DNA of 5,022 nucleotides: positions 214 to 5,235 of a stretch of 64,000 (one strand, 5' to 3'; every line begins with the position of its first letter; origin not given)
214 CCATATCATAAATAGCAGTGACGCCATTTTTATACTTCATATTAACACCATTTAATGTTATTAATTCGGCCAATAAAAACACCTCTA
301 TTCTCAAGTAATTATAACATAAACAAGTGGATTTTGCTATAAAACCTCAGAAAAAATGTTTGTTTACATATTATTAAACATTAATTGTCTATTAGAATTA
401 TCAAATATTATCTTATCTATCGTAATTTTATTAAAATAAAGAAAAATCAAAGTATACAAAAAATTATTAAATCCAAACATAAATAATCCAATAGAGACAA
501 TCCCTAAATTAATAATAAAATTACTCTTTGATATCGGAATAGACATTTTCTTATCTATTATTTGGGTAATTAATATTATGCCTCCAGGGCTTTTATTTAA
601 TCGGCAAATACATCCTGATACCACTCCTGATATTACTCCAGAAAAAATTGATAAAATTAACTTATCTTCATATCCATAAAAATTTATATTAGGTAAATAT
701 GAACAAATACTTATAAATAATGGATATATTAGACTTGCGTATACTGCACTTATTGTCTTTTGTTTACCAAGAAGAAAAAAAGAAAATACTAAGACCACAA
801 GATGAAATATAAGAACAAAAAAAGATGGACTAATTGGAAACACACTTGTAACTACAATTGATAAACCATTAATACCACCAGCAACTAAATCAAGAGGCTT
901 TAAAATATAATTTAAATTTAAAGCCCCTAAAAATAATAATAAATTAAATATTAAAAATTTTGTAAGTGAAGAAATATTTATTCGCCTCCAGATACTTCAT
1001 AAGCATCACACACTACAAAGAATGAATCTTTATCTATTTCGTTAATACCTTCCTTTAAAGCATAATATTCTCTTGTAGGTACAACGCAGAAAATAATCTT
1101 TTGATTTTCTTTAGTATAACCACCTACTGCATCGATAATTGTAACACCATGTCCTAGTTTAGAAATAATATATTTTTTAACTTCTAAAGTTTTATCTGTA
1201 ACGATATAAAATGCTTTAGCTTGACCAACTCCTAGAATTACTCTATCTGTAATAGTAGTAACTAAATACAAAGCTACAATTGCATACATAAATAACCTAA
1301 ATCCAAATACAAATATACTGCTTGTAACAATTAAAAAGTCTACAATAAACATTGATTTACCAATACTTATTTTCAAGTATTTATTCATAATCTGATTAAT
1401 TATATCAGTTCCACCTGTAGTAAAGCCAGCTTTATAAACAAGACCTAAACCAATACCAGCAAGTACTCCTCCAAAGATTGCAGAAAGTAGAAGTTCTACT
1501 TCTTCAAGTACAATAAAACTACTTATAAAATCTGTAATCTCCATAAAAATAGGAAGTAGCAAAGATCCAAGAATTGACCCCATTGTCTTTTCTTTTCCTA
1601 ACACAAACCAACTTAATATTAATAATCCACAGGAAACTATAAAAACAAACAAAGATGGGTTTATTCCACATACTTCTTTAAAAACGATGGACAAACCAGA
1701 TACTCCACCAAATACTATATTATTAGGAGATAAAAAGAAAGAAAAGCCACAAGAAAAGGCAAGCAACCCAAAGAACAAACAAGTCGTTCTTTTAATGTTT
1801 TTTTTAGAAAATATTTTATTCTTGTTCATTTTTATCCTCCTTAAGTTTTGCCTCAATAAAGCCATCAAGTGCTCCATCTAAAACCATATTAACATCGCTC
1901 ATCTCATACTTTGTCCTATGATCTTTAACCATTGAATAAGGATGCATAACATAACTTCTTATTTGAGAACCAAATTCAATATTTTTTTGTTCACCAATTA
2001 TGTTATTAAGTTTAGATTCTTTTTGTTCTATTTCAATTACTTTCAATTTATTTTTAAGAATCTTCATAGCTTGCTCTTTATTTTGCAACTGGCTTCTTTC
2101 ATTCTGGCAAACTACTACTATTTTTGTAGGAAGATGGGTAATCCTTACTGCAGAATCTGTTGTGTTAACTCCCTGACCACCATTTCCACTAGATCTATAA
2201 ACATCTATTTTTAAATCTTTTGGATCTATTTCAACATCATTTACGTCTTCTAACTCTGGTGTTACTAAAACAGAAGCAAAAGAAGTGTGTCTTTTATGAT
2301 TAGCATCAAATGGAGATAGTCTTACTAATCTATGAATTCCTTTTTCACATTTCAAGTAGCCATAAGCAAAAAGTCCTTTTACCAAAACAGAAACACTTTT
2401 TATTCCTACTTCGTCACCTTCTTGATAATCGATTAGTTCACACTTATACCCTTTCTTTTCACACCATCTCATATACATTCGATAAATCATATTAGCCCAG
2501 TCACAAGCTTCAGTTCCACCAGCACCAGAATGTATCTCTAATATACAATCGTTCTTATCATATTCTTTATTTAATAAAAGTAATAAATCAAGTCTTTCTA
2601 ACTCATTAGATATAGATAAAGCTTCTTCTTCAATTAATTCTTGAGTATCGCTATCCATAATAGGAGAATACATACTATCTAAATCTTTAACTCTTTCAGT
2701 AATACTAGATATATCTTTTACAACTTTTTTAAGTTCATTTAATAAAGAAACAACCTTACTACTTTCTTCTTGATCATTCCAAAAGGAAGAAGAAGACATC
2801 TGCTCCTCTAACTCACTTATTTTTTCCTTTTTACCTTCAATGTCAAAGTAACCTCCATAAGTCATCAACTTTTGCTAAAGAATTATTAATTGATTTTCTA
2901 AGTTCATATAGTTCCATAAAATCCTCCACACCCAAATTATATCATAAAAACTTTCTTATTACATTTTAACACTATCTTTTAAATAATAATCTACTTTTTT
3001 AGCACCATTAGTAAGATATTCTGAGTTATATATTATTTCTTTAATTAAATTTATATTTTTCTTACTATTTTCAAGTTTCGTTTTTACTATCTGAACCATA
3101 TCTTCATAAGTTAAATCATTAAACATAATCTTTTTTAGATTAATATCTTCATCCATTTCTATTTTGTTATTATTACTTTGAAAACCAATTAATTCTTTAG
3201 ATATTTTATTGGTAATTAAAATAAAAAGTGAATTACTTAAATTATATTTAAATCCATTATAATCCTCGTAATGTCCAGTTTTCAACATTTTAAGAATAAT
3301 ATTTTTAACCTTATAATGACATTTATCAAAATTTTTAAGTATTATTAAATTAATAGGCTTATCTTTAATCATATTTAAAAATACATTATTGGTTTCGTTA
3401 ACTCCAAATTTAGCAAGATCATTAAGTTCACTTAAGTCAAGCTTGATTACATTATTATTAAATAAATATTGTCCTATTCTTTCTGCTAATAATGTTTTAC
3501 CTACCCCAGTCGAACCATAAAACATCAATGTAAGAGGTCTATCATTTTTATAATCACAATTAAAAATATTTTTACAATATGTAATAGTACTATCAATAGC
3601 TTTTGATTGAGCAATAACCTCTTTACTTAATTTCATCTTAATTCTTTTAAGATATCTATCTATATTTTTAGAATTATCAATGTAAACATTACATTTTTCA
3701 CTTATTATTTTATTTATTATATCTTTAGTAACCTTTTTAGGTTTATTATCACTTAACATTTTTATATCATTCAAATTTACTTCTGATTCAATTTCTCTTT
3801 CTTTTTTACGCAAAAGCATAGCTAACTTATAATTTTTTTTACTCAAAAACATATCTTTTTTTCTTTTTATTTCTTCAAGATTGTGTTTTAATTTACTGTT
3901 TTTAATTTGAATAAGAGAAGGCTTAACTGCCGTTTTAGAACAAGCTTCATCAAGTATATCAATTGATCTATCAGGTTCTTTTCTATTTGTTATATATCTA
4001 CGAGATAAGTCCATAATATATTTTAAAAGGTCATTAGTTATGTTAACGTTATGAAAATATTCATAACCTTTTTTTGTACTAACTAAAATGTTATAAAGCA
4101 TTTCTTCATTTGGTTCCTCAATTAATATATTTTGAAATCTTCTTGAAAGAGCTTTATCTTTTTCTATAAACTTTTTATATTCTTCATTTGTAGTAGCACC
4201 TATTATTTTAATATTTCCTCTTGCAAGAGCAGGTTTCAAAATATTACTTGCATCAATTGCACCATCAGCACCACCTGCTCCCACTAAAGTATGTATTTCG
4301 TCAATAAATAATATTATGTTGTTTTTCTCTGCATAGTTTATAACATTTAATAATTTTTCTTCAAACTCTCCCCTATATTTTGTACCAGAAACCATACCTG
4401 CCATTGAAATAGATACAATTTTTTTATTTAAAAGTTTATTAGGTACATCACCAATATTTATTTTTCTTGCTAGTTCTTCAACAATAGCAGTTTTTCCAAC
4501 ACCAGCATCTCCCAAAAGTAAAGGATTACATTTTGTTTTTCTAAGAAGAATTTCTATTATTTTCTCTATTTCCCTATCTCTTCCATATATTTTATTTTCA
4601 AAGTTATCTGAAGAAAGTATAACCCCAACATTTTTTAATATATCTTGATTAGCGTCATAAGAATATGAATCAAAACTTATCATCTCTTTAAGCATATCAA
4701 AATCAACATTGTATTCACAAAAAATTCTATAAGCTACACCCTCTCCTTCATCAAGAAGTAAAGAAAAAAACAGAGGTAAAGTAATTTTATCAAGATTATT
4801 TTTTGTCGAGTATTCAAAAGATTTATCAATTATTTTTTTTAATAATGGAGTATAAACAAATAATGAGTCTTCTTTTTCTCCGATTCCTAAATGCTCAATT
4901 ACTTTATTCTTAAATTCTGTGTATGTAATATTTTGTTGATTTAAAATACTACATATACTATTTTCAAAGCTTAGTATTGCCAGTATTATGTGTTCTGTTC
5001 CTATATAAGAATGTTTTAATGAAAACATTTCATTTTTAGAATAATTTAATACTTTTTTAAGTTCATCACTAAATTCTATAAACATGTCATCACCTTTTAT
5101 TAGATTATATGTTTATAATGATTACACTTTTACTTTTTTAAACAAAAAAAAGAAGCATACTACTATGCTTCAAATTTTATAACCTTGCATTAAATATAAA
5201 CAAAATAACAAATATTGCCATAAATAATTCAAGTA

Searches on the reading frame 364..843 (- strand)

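Call 39: search_protein_families(library=pfam, proteins=[window:364-843:-], max_evalue=0.001)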
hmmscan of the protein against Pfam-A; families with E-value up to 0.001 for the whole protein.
window:364-843:- (159 aa): 1 family
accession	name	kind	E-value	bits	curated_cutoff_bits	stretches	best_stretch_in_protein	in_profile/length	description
PF02588.21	YitT_membrane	-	5.4e-27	95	24.3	1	2-149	41-184/205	Uncharacterised 5xTM membrane BCR, YitT family COG1284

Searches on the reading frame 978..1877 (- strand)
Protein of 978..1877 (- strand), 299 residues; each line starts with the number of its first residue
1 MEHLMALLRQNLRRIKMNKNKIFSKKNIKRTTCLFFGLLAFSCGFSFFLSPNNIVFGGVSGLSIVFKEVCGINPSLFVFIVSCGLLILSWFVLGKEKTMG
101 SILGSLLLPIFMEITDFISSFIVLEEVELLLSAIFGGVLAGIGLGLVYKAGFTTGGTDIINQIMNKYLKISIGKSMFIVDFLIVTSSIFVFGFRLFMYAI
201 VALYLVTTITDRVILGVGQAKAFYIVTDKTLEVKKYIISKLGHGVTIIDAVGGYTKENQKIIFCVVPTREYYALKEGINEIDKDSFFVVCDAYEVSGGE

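Call 39: search_protein_families(library=pfam, proteins=[window:978-1877:-], max_evalue=0.001)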
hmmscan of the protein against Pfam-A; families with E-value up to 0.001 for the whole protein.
window:978-1877:- (299 aa): 2 families
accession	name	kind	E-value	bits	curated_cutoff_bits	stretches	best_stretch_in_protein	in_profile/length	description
PF02588.21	YitT_membrane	-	5.5e-54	183.1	24.3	1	33-237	4-204/205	Uncharacterised 5xTM membrane BCR, YitT family COG1284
PF10035.14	DUF2179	-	5.9e-19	68.1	22.8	1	243-297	1-55/55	Uncharacterized protein conserved in bacteria (DUF2179)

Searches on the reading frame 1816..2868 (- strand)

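Call 39: search_protein_families(library=pfam, proteins=[window:1816-2868:-], max_evalue=0.001)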
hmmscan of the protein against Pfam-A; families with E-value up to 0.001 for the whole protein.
window:1816-2868:- (350 aa): 2 families
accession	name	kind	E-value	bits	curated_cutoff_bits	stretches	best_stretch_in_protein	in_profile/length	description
PF03462.23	PCRF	-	1.6e-59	201.5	24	1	14-200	2-194/194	PCRF domain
PF00472.26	RF-1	-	1.3e-40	138.4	35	1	210-318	4-116/116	RF-1 domain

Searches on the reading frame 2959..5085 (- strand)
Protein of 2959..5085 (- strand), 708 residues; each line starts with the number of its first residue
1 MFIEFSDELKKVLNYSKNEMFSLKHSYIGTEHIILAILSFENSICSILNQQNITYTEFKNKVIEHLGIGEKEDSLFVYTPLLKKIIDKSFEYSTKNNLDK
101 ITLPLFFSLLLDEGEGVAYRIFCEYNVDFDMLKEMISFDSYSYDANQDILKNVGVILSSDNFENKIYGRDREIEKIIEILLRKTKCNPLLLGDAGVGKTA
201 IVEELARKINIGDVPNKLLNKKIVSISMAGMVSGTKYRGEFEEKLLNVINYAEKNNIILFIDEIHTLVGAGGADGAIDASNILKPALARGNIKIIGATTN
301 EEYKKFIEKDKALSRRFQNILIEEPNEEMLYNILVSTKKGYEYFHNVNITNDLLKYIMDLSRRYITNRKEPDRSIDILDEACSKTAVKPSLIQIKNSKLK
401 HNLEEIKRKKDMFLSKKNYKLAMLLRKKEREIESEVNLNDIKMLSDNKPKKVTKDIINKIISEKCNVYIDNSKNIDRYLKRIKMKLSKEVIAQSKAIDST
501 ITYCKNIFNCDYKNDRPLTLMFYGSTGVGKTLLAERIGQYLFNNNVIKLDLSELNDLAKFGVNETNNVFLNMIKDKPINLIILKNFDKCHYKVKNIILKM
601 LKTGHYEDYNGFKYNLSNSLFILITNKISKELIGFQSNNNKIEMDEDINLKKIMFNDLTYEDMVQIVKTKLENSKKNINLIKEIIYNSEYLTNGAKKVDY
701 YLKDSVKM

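Call 39: search_protein_families(library=pfam, proteins=[window:2959-5085:-], max_evalue=0.001)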
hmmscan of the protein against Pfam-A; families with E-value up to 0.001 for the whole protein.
window:2959-5085:- (708 aa): 20 families
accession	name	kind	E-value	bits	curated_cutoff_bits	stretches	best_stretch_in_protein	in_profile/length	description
PF00004.35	AAA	-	2.1e-24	86.9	21.2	2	189-320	2-126/131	ATPase family associated with various cellular activities (AAA)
PF17871.7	AAA_lid_9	-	9.9e-22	77.3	22.8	1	328-427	3-102/104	AAA lid domain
PF07724.20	AAA_2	-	5.7e-13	49.7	27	1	519-645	5-144/166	AAA domain (Cdc48 subfamily)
PF13191.12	AAA_16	-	6.1e-10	40.3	32.6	1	166-210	2-49/167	AAA ATPase domain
PF02861.25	Clp_N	-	7.2e-10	39.3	20.7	1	22-67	7-53/53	Clp amino terminal domain, pathogenicity island component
PF13173.12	AAA_14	-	2.3e-07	31.3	27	0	520-634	5-113/129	AAA domain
PF05621.17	TniB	-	2.3e-07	30.9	22.4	0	257-322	121-184/189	Bacterial TniB protein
PF25201.1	nSTAND6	-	4.2e-07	30.5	27.7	0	166-221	1-47/148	Novel STAND NTPase 6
PF07728.20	AAA_5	-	1.5e-06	28.7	22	0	189-265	3-76/139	AAA domain (dynein-related subfamily)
PF13401.12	AAA_22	-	8e-06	26.6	27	0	520-559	8-49/130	AAA domain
PF20720.3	nSTAND3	-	2.5e-05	24.5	27.2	0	521-570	21-70/155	Novel STAND NTPase 3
PF13238.12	AAA_18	-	3.9e-05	24.5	29.4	0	189-256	2-67/128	AAA domain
PF00158.32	Sigma54_activat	-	4.9e-05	23.5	20.2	0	172-267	7-105/168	Sigma-54 interaction domain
PF23569.1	NBD_SMAX1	-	6.6e-05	23.1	27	1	171-247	17-93/212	SMAX1 nucleotide binding domain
PF06309.17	Torsin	-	8.8e-05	23.1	27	1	472-545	9-81/127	Torsin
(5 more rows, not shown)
